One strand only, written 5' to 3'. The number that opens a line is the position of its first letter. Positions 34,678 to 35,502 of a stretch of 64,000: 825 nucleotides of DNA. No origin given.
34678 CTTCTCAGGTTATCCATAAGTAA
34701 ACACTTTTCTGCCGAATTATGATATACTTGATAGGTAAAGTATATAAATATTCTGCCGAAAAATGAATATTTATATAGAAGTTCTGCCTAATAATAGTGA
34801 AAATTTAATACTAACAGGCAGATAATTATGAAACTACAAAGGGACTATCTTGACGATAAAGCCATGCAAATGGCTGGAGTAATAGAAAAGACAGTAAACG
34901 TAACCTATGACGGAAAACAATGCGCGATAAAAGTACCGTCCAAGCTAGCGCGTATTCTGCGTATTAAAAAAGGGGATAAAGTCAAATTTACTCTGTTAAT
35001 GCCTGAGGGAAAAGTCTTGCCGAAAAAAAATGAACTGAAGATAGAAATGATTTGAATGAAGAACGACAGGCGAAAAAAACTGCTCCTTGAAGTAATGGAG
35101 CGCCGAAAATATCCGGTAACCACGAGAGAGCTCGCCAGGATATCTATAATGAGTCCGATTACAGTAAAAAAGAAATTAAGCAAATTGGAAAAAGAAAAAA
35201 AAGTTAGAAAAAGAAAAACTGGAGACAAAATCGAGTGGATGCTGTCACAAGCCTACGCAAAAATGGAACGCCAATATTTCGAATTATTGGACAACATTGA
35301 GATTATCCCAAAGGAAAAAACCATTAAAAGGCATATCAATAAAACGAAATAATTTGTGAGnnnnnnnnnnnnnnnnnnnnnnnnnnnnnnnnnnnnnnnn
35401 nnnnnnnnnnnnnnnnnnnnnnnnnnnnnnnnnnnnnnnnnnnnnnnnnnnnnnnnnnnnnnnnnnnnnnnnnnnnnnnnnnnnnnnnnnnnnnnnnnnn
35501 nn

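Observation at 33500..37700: Low-GC island: an IS element followed by an AbrB-like regulator, a wHTH regulator and an operon of two unknown proteins. A candidate mobile defence or toxin-antitoxin-like module.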

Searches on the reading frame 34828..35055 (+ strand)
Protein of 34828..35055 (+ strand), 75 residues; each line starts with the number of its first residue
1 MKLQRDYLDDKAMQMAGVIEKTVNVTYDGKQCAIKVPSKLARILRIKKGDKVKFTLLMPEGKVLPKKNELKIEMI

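Call 3: search_protein_families(library=pfam, proteins=[window:34828-35055:+], max_evalue=1)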
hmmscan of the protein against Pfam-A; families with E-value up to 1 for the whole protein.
window:34828-35055:+ (75 aa): 7 families
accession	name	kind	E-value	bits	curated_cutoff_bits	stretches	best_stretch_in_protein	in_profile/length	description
PF01176.25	eIF-1a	-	0.0054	16.8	30.2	1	22-55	15-50/64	Translation initiation factor 1A / IF-1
PF04014.23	MazE_antitoxin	-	0.013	15.9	24.7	1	36-63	12-38/48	Antidote-toxin recognition MazE, bacterial antitoxin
PF20773.4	InhA-like_MAM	-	0.015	15.2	26.9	1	2-33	139-170/191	Immune inhibitor A-like, MAM domain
PF15937.10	PrlF_antitoxin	-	0.023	15.3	32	1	34-67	10-42/99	prlF antitoxin for toxin YhaV_toxin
PF08521.16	2CSK_N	-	0.032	14.7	23.2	1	13-70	29-84/140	Two-component sensor kinase N-terminal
PF02503.22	PP_kinase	-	0.045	13.9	31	1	6-57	30-83/183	Polyphosphate kinase middle domain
PF20260.4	PUA_4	-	0.082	13.5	23.9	1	40-55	9-24/48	RNA methyltransferase PUA domain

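Call 4: search_protein_families(library=padloc, proteins=[window:34828-35055:+], max_evalue=1)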
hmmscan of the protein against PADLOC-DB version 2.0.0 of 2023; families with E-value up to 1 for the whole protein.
window:34828-35055:+ (75 aa): 0 families

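Call 21: search_protein_families(library=ncbifam, proteins=[window:34828-35055:+], max_evalue=0.1)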
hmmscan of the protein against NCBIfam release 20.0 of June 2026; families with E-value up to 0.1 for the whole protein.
window:34828-35055:+ (75 aa): 2 families
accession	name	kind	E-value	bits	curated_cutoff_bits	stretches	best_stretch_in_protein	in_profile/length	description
NF007429.0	PRK09974.1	equivalog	0.0052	16.7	125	1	12-67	4-55/114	type II toxin-antitoxin system PrlF family antitoxin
NF003082.0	PRK04012.1-1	equivalog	0.068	12.8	108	1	21-52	35-66/110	translation initiation factor aIF-1A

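Call 22: search_protein_families(library=phrogs, proteins=[window:34828-35055:+], max_evalue=0.1)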
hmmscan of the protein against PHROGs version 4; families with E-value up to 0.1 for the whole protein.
window:34828-35055:+ (75 aa): 0 families

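Call 90: search_dna_similar(query=window:34828-35052:+, collection=phages, mode=protein, max_evalue=0.01, max_rows=10)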
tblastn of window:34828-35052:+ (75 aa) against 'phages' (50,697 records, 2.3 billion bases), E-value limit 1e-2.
No match.

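Call 98: search_solved_structures(query=window:34828-35052:+, max_evalue=10)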
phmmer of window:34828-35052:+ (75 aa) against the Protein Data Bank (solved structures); distinct sequences matched with E-value up to 10: 7.
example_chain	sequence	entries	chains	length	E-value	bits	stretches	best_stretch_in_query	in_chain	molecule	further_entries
5itm_A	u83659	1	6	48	0.23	14.9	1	30-63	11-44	AbrB family transcriptional regulator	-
7fy1_A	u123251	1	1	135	0.23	14.9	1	11-41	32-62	Fatty acid-binding protein 9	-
5itj_A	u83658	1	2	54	0.25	14.8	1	30-63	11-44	AbrB family transcriptional regulator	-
2l66_A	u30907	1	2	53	0.26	14.8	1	30-63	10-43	Transcriptional regulator, AbrB family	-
4a60_A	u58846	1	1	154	0.32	14.5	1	11-41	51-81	FATTY ACID-BINDING PROTEIN 9 TESTIS LIPID-BINDING PROTEIN, TLBP, TESTIS-TYPE FATTY ACID-BI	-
7ye1_D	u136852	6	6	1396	0.59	13.6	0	7-44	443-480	DNA-directed RNA polymerase subunit beta'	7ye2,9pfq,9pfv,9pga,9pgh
2ro5_A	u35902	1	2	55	1.1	12.8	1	34-67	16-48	Stage V sporulation protein T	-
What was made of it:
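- On AbrB/SpoVT-MazE family (75-aa protein): All map to the same residues, 30-67 (calls 3, 21, 98).
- Checked: It gives only sub-threshold AbrB/MazE/PrlF matches (E 0.005-0.02, calls 3, 21; PDB AbrB chains E about 0.2, call 98).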

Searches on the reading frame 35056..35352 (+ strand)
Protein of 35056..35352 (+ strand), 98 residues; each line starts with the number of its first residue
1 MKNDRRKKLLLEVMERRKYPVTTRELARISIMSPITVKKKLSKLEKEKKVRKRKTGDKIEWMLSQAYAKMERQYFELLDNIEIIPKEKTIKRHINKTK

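Call 3: search_protein_families(library=pfam, proteins=[window:35056-35352:+], max_evalue=1)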
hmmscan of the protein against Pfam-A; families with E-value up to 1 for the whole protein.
window:35056-35352:+ (98 aa): 15 families
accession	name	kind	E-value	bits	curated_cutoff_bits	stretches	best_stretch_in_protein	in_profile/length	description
PF13545.12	HTH_Crp_2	-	0.00084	19.7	27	1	9-54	6-56/70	Crp-like helix-turn-helix domain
PF04703.18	FaeA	-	0.00099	19.8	20.7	1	9-54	4-49/62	FaeA-like protein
PF15571.11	Imm44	-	0.003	18.2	25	1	11-71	28-87/126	Immunity protein 44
PF13412.12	HTH_24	-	0.0032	17.4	21.9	1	4-49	3-46/48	Winged helix-turn-helix DNA-binding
PF01726.22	LexA_DNA_bind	-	0.0046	17.1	23.7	1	9-47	14-53/65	LexA DNA binding domain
PF24033.1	DUF7342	-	0.0089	16.5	31.6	1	13-72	10-69/150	Family of unknown function (DUF7342)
PF02082.26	Rrf2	-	0.011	16.3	30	0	10-51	12-54/132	Iron-dependent Transcriptional regulator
PF20158.4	Cas5fv_helical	-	0.013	16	25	1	30-84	52-104/158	Cas5fv helical domain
PF01881.21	Cas_Cas6_C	-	0.026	15.8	23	1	19-94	3-81/125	CRISPR associated protein Cas6, C-terminal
PF09202.17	Rio2_N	-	0.13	13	27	1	11-54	15-58/82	Rio2, N-terminal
PF25212.1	HVO_A0114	-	0.15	12.4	27.6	1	9-58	26-74/84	HVO_A0114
PF08279.18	HTH_11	-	0.22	11.9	25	1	5-47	1-42/55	HTH domain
PF21292.3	EME1-MUS81_C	-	0.25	12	27.4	0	62-90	29-59/74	EME1/MUS81, C-terminal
PF08220.18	HTH_DeoR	-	0.25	11.5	21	1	6-53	1-47/57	DeoR-like helix-turn-helix domain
PF13730.12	HTH_36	-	0.85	9.9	25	0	7-46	8-51/55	Helix-turn-helix domain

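Call 4: search_protein_families(library=padloc, proteins=[window:35056-35352:+], max_evalue=1)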
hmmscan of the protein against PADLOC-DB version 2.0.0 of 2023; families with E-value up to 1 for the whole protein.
window:35056-35352:+ (98 aa): 7 families
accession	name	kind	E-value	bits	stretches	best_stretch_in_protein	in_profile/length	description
PDLC01438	Csa3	-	0.0015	16.6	1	4-87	148-219/305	"CAS-I,CAS-II,CAS-III,CAS-IV,CAS-V,CAS-VI; associated_signaling"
PDLC01609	Cas6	-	0.0027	16.5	1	8-92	14-95/137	"CAS-I,CAS-II,CAS-III,CAS-IV,CAS-V,CAS-VI; crRNAmaturation"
PDLC04368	PDC-M05A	-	0.004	15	1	5-61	14-70/201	-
PDLC01852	CARF3--CARF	-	0.011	13.7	1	4-58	142-195/208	-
PDLC01848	CARF3--CARF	-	0.024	12.3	1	4-58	137-184/197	-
PDLC01434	CasR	-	0.094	10.6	1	4-60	127-181/191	"CAS-I,CAS-II,CAS-III,CAS-IV,CAS-V,CAS-VI; associated_signaling"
PDLC01879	CARF3--CARF_TM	-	0.1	10.3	1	11-56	162-205/222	-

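Call 21: search_protein_families(library=ncbifam, proteins=[window:35056-35352:+], max_evalue=0.1)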
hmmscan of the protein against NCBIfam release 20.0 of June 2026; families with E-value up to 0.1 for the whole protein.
window:35056-35352:+ (98 aa): 7 families
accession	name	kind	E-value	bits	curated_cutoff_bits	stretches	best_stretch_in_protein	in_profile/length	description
NF010034.0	PRK13509.1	equivalog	0.00067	19.1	244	1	1-72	1-71/251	HTH-type transcriptional regulator UlaR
NF008154.0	PRK10906.1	equivalog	0.0044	16.4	331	1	1-58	1-57/252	DeoR/GlpR family transcriptional regulator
NF040887.2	trans_reg_YciT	exception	0.012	15.2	450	1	3-53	2-50/246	DNA-binding transcriptional regulator YciT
TIGR00498.1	lexA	equivalog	0.014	15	110.95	1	9-54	14-60/203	transcriptional repressor LexA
NF033788.1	HTH_metalloreg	subfamily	0.016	15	55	1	8-65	15-70/77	metalloregulator ArsR/SmtB family transcription factor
NF033453.1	BREX_3_BrxF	hypoth_equivalog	0.054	13.2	50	1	5-84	14-91/149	BREX-3 system P-loop-containing protein BrxF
NF007753.1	PRK10434.1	equivalog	0.094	12.3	350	1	1-56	1-55/253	glucitol operon DNA-binding transcriptional repressor SrlR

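Call 22: search_protein_families(library=phrogs, proteins=[window:35056-35352:+], max_evalue=0.1)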
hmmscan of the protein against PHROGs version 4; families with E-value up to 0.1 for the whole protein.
window:35056-35352:+ (98 aa): 4 families
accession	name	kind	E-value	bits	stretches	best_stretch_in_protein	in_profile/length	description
phrog_1123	-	unknown function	0.005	17.7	1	5-54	31-80/112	-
phrog_14147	-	transcription regulation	0.0098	16.4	1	3-70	6-72/256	transcriptional regulator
phrog_1368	-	transcription regulation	0.022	15.6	1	21-78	28-82/101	transcriptional regulator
phrog_34788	-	unknown function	0.03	16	1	66-96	34-64/96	-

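Call 89: search_dna_similar(query=window:35056-35349:+, collection=phages, mode=protein, max_evalue=0.01, max_rows=10)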
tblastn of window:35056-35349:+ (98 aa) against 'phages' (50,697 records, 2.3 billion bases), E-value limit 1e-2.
No match.

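Call 99: search_solved_structures(query=window:35056-35349:+, max_evalue=10)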
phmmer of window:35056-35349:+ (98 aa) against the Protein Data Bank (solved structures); distinct sequences matched with E-value up to 10: 3.
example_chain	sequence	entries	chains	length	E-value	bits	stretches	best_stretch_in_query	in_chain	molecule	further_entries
2d1h_A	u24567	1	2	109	0.12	16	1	8-59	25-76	109aa long hypothetical transcriptional regulator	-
3k2z_A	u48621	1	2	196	0.52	13.9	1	5-58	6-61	LexA repressor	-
9ns4_A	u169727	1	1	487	1.3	12.6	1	46-75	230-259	tRNA nucleotidyltransferase cca2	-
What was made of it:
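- Checked: It gives sub-threshold winged-helix matches (calls 3, 21, 99).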
